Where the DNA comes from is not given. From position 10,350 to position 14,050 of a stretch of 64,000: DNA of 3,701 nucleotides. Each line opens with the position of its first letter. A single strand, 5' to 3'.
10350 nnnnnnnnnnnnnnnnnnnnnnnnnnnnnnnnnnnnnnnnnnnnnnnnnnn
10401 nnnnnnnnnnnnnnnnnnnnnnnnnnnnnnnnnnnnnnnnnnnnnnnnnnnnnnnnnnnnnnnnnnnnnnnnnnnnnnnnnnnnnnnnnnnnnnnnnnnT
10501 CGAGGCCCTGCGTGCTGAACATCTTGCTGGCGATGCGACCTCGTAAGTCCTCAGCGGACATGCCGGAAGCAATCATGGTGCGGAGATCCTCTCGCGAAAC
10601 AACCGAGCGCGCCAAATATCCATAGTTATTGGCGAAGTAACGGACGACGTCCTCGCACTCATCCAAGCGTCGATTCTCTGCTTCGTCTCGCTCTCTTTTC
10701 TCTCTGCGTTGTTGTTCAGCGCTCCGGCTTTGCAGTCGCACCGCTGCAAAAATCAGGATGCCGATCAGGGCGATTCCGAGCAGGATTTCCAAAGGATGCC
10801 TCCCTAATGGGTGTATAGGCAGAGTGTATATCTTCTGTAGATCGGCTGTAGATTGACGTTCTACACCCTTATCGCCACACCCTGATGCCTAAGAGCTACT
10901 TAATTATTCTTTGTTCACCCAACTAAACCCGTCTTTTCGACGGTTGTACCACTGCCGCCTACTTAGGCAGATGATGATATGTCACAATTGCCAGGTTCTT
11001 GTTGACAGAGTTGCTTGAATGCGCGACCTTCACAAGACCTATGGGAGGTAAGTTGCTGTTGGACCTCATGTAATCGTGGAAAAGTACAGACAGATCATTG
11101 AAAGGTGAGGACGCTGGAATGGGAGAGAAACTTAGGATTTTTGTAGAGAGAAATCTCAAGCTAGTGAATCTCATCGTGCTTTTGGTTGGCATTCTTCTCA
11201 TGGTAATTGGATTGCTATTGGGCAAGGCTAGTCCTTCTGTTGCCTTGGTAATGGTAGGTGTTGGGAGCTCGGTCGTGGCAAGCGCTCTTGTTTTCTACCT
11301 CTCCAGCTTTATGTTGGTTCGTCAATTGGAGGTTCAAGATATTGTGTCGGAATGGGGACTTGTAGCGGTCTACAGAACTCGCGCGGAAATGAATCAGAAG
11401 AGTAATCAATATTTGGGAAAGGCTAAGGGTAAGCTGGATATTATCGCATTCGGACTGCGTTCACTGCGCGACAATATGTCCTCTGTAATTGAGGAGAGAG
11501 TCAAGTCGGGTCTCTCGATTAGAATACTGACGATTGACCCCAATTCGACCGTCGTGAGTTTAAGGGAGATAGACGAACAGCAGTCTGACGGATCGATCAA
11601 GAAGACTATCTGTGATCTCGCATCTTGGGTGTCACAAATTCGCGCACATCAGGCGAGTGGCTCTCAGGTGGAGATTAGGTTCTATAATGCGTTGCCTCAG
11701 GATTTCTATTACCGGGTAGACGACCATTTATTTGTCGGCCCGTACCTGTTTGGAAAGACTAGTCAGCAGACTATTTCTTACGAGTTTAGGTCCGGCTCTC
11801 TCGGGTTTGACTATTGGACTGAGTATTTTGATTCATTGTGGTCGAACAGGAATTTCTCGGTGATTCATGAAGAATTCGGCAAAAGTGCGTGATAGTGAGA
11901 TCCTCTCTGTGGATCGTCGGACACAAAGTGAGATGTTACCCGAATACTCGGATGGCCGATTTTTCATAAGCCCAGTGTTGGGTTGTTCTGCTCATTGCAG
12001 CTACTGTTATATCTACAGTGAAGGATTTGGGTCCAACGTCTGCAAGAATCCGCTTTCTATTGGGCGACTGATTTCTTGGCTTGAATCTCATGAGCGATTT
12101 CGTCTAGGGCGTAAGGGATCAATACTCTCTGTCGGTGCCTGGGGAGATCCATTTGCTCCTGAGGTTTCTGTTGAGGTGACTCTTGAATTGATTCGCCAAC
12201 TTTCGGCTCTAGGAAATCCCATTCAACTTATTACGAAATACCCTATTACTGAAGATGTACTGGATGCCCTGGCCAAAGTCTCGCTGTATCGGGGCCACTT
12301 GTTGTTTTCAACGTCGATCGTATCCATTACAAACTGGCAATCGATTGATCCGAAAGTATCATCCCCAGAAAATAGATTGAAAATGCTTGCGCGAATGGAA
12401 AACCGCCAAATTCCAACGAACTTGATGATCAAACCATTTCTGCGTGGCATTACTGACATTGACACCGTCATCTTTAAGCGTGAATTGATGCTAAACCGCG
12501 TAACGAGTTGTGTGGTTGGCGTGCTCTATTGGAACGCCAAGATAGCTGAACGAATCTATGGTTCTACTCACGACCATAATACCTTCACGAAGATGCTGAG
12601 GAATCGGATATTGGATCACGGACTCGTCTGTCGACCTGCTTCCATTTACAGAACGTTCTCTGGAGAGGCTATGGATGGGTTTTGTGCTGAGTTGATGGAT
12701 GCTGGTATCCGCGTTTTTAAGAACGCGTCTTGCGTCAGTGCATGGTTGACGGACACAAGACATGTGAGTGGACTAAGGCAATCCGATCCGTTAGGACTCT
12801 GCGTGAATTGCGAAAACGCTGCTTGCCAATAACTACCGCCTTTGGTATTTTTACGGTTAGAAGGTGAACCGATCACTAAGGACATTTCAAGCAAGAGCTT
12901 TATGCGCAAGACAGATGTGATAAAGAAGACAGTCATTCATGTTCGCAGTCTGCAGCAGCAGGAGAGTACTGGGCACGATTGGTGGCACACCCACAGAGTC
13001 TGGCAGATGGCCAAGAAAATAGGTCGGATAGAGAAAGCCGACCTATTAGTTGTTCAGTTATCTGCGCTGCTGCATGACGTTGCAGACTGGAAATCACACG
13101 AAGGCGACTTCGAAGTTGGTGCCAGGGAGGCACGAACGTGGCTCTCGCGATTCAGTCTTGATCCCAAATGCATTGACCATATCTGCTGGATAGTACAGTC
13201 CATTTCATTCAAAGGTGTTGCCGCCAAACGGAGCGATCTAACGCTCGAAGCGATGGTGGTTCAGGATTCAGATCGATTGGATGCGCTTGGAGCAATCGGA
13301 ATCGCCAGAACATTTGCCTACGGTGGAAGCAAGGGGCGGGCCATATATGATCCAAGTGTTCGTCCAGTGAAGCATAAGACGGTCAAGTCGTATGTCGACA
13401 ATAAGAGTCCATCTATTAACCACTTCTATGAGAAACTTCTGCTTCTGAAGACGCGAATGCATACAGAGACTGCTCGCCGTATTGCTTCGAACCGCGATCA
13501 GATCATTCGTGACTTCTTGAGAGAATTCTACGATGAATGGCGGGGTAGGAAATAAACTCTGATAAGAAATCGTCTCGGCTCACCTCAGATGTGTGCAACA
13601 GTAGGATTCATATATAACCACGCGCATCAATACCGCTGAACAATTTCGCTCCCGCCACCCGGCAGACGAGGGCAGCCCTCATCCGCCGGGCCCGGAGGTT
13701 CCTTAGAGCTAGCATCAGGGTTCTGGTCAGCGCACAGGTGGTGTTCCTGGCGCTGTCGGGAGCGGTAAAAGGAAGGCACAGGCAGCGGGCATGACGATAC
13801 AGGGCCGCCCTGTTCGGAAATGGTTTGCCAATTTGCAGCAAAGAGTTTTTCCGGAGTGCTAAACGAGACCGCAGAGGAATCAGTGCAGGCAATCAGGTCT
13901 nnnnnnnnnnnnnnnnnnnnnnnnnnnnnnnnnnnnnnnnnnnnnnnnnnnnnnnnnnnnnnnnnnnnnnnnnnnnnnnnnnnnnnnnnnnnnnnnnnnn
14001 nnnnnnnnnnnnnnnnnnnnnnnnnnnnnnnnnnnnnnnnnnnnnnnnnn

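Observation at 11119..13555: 2TM protein + SplB-like radical SAM + HD phosphohydrolase three-gene module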

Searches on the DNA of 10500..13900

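Call 103: search_rna_families(source=window, start=10500, end=13900, threshold=evalue, max_evalue=1)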
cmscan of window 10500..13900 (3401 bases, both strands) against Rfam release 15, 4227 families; matches with E-value up to 1: 0.
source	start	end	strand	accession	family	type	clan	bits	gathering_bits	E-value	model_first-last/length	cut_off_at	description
